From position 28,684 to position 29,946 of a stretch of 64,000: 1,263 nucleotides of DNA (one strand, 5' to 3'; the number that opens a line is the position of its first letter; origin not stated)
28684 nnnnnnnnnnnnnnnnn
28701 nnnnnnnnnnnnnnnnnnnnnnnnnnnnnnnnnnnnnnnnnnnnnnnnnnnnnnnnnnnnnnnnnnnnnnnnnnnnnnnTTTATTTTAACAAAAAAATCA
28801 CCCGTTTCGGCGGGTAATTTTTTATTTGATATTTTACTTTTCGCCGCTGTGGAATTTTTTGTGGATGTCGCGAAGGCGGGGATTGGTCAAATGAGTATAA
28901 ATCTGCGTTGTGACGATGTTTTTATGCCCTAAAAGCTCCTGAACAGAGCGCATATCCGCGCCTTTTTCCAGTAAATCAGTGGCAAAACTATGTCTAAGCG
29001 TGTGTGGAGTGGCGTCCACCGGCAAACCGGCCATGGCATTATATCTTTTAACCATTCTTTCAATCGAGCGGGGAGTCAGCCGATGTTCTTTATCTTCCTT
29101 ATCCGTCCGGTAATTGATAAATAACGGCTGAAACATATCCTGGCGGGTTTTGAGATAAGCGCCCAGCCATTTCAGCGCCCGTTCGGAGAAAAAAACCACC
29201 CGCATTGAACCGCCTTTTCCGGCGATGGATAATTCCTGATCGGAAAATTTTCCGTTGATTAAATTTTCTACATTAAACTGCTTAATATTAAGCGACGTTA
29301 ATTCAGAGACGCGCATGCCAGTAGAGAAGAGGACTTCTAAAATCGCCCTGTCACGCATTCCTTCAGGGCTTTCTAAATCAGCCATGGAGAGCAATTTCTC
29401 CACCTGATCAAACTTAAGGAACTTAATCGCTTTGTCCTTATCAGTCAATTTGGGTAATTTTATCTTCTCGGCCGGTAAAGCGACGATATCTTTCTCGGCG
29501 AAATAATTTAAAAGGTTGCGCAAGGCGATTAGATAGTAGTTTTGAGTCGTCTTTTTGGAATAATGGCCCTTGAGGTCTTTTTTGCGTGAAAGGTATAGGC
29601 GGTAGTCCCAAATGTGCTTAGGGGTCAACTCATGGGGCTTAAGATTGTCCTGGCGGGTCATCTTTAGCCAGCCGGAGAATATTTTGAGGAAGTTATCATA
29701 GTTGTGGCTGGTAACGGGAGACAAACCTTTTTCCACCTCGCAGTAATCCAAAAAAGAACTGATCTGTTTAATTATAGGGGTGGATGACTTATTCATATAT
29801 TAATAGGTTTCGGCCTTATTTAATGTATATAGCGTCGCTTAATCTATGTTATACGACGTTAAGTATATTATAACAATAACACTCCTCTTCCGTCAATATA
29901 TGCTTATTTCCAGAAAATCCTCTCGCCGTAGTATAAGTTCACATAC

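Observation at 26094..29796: Compact 5-gene operon of predicted nuclease-fold and unknown proteins next to a tyrosine recombinase: candidate uncharacterised defence/selfish module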

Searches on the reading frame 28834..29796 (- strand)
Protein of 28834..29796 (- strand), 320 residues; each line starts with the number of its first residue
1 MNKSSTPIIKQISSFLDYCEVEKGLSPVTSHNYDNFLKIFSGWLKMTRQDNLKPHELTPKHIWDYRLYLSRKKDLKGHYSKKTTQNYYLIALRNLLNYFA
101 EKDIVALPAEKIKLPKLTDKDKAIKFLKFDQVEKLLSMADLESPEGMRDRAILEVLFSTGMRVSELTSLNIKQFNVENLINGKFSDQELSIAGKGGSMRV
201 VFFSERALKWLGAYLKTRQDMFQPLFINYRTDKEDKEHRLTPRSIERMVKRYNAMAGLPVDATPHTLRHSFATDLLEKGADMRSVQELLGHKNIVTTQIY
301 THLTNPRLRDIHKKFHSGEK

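Call 3: search_protein_families(library=pfam, proteins=[window:28834-29796:-], max_evalue=1)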
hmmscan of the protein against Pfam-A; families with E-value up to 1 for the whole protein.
window:28834-29796:- (320 aa): 5 families
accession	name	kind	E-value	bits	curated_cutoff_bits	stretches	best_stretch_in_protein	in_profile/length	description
PF00589.27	Phage_integrase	-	8.1e-41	140.1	27.1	1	125-304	1-169/172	Phage integrase family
PF13495.12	Phage_int_SAM_4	-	1.1e-06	29.3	27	1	14-104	4-83/85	Phage integrase, N-terminal SAM-like domain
PF02899.23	Phage_int_SAM_1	-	1.7e-06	28.6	22.3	1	12-98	1-78/83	Phage integrase, N-terminal SAM-like domain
PF13102.12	Phage_int_SAM_5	-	7e-06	26.8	22.3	1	17-105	8-88/98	Phage integrase SAM-like domain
PF10811.13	DUF2532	-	0.03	14.8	25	1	11-54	102-145/158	Protein of unknown function (DUF2532)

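Call 4: search_protein_families(library=padloc, proteins=[window:28834-29796:-], max_evalue=1)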
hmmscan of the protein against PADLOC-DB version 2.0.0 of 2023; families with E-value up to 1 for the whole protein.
window:28834-29796:- (320 aa): 0 families

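Call 5: search_protein_families(library=ncbifam, proteins=[window:28834-29796:-], max_evalue=1)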
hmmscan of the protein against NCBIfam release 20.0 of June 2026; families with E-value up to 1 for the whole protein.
window:28834-29796:- (320 aa): 13 families
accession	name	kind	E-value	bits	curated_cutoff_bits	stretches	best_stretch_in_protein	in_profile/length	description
TIGR02225.1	recomb_XerD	equivalog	2.3e-68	230.6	329.6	1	14-317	2-288/290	site-specific tyrosine recombinase XerD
TIGR02224.1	recomb_XerC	equivalog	2.8e-67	227.2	335.15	1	14-317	2-291/295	tyrosine recombinase XerC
NF001399.0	PRK00283.1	subfamily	1.2e-66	225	279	1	10-317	7-297/300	tyrosine recombinase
NF040815.2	recomb_XerA_Arch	equivalog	1.3e-58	198.7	220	1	14-310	2-261/263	site-specific tyrosine recombinase/integron integrase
NF002331.0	PRK01287.1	subfamily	7.2e-51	173.3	371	1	9-320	27-329/365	site-specific tyrosine recombinase XerC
NF003462.0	PRK05084.1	equivalog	1.5e-33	116.1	267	1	118-311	162-352/360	tyrosine recombinase XerS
TIGR02249.1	integrase_gron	subfamily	1.7e-29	103.2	265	2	230-307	228-304/315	integron integrase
NF011946.0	PRK15417.1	equivalog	3.5e-19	69.2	435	1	237-304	249-316/337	integron integrase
NF007371.0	PRK09871.1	subfamily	1.6e-13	50.7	222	1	139-311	18-182/198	tyrosine-type DNA invertase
NF007370.0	PRK09870.1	subfamily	1.1e-12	48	221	1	121-313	7-189/200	tyrosine-type DNA invertase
NF040693.1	recomb_GmtY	equivalog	3.4e-07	29.9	340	1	246-307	375-436/441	gamma-mobile-trio recombinase GmtY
NF041502.1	integrase_1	equivalog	4.5e-05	22.4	350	1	243-313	300-370/484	site-specific integrase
NF047926.1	integrase_GmtZ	equivalog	0.056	11.4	600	1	236-310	404-477/784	gamma-mobile-trio integrase GmtZ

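Call 6: search_protein_families(library=phrogs, proteins=[window:28834-29796:-], max_evalue=1)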
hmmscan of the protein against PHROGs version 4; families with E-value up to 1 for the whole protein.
window:28834-29796:- (320 aa): 12 families
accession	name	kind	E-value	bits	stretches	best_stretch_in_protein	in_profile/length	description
phrog_1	-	integration and excision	1.9e-49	170.4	1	15-315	173-447/611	integrase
phrog_216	-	integration and excision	2.5e-39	136.2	1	92-317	21-238/301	integrase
phrog_7685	-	integration and excision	1.3e-11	45.5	1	235-314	157-234/240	integrase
phrog_7269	-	integration and excision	6.1e-09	36.7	1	254-310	20-76/89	integrase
phrog_5127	-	integration and excision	2.7e-07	31.4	1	13-292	124-322/355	integrase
phrog_23271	-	unknown function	4e-06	27.7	1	262-302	9-49/67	-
phrog_34557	-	integration and excision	0.0012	19.6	1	235-303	100-166/183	integrase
phrog_24633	-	unknown function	0.0032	17.6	1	242-312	201-267/367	-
phrog_35951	-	unknown function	0.013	17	1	264-310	23-69/97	-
phrog_37709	-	unknown function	0.069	14.1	1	100-177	35-105/116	-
phrog_24775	-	unknown function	0.14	13.3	1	262-299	28-65/101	-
phrog_25190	-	integration and excision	0.19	13.1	1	261-315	46-98/109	integrase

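Call 28: find_related_loci(query=window:28834-29796:-, collection=genome_contigs, flank=8000)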
Query window:28834-29796:- (320 aa) in genome_contigs; peptide patterns used: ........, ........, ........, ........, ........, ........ (x = any residue, [..] = any of these).
384 stretches matched a pattern; 301 encode a relative of the query (tblastn E <= 1e-3); the best 80 are kept; 80 distinct loci.
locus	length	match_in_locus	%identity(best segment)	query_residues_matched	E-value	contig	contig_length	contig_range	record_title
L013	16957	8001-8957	77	1-319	2e-172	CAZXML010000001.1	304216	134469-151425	MAG TPA_asm: uncultured Gammaproteobacteria bacterium isolate SRP119689_co1_192 genome assembly, contig: NODE_10_length_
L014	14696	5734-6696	77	1-320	3e-172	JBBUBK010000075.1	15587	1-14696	MAG: Patescibacteria group bacterium isolate H52-bin026_1 H52_bin026_1_000000000075, whole genome shotgun sequence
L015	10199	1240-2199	76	1-320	1e-171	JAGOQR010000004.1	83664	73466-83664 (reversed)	MAG: Candidatus Magasanikiibacteriota bacterium isolate Gw_Bodden_bin_243 Gw_Bodden_337_length_83664_cov_14.237296, whol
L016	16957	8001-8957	75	1-319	2e-171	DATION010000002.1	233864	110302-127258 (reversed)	MAG TPA_asm: Candidatus Udaeobacter sp. isolate SMAG_U15825 k141_264311, whole genome shotgun sequence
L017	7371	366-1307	78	7-320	4e-170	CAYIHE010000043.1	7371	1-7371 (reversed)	MAG TPA_asm: uncultured Gammaproteobacteria bacterium isolate ERP119705_co20_215 genome assembly, contig: NODE_13601_len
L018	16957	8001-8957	75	1-319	8e-170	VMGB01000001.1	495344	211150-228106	MAG: Parcubacteria group bacterium Gr01-1014_13 G01um101413_scaffold_2, whole genome shotgun sequence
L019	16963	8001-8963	74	1-320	2e-167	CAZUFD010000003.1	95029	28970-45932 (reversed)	MAG TPA_asm: uncultured Gammaproteobacteria bacterium isolate SRP269290_co6_41 genome assembly, contig: NODE_46_length_9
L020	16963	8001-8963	74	1-320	3e-166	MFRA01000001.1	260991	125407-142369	MAG: Candidatus Magasanikbacteria bacterium RIFOXYD1_FULL_40_23 rifoxyd1_full_scaffold_11, whole genome shotgun sequence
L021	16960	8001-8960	74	1-320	1e-165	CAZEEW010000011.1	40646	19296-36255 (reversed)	MAG TPA_asm: uncultured Gammaproteobacteria bacterium isolate SRP093185_co1_62 genome assembly, contig: NODE_420_length_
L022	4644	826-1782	74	1-319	2e-169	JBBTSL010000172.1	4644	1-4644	MAG: Patescibacteria group bacterium isolate H41-bin286_1 H41_bin286_1_000000000172, whole genome shotgun sequence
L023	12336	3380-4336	75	1-319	3e-165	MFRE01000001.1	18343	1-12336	MAG: Candidatus Magasanikbacteria bacterium RIFOXYD2_FULL_41_14 rifoxyd2_full_scaffold_1109, whole genome shotgun sequen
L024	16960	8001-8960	74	1-320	7e-165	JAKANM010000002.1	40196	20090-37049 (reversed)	MAG: bacterium isolate WY5.bin71 NODE_1387_length_40196_cov_1.926127, whole genome shotgun sequence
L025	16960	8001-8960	73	1-320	2e-164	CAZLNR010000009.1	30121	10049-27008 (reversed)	MAG TPA_asm: uncultured Gammaproteobacteria bacterium isolate SRP286056_co2_342 genome assembly, contig: NODE_2116_lengt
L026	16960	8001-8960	73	1-320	2e-164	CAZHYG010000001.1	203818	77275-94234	MAG TPA_asm: uncultured Gammaproteobacteria bacterium isolate SRP135725_co1_18 genome assembly, contig: NODE_13_length_2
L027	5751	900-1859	73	1-320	8e-166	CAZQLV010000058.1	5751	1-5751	MAG TPA_asm: uncultured Gammaproteobacteria bacterium isolate SRP193066_co2_436 genome assembly, contig: NODE_7244_lengt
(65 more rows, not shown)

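Call 88: search_protein_families(library=pfam, proteins=[L016:8960-9436:-, L016:9429-10289:-, L016:12004-14184:-], max_evalue=0.01)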
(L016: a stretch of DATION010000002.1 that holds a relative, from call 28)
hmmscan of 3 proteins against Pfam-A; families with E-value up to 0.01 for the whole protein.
L016:8960-9436:- (158 aa): 1 family
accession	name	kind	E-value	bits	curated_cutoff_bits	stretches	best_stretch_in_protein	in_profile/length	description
PF00258.30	Flavodoxin_1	-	6.3e-10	39.8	25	1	9-127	1-125/143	Flavodoxin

L016:9429-10289:- (286 aa): 2 families
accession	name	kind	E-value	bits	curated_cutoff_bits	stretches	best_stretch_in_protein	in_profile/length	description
PF02775.26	TPP_enzyme_C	-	6.7e-29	101.1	21.9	1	48-196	1-151/151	Thiamine pyrophosphate enzyme, C-terminal TPP binding domain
PF12367.13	PFO_beta_C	-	1.4e-23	83.2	24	1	200-265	1-66/66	Pyruvate ferredoxin oxidoreductase beta subunit C terminal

L016:12004-14184:- (726 aa): 5 families
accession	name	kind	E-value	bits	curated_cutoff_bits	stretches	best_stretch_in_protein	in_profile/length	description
PF13549.11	ATP-grasp_5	-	3.9e-55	187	27.6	1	509-725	4-221/221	ATP-grasp domain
PF13607.11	Succ_CoA_lig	-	2.2e-44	151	27.4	1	171-318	1-138/138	Succinyl-CoA ligase like flavodoxin domain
PF13380.12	CoA_binding_2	-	5.9e-20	72.3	22.8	1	30-154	2-114/116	CoA binding domain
PF02629.25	CoA_binding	-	5.8e-13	49.9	22.3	1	28-119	3-97/97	CoA binding domain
PF19045.5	Ligase_CoA_2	-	9.5e-11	42.4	23.7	1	329-479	1-157/162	Ligase-CoA domain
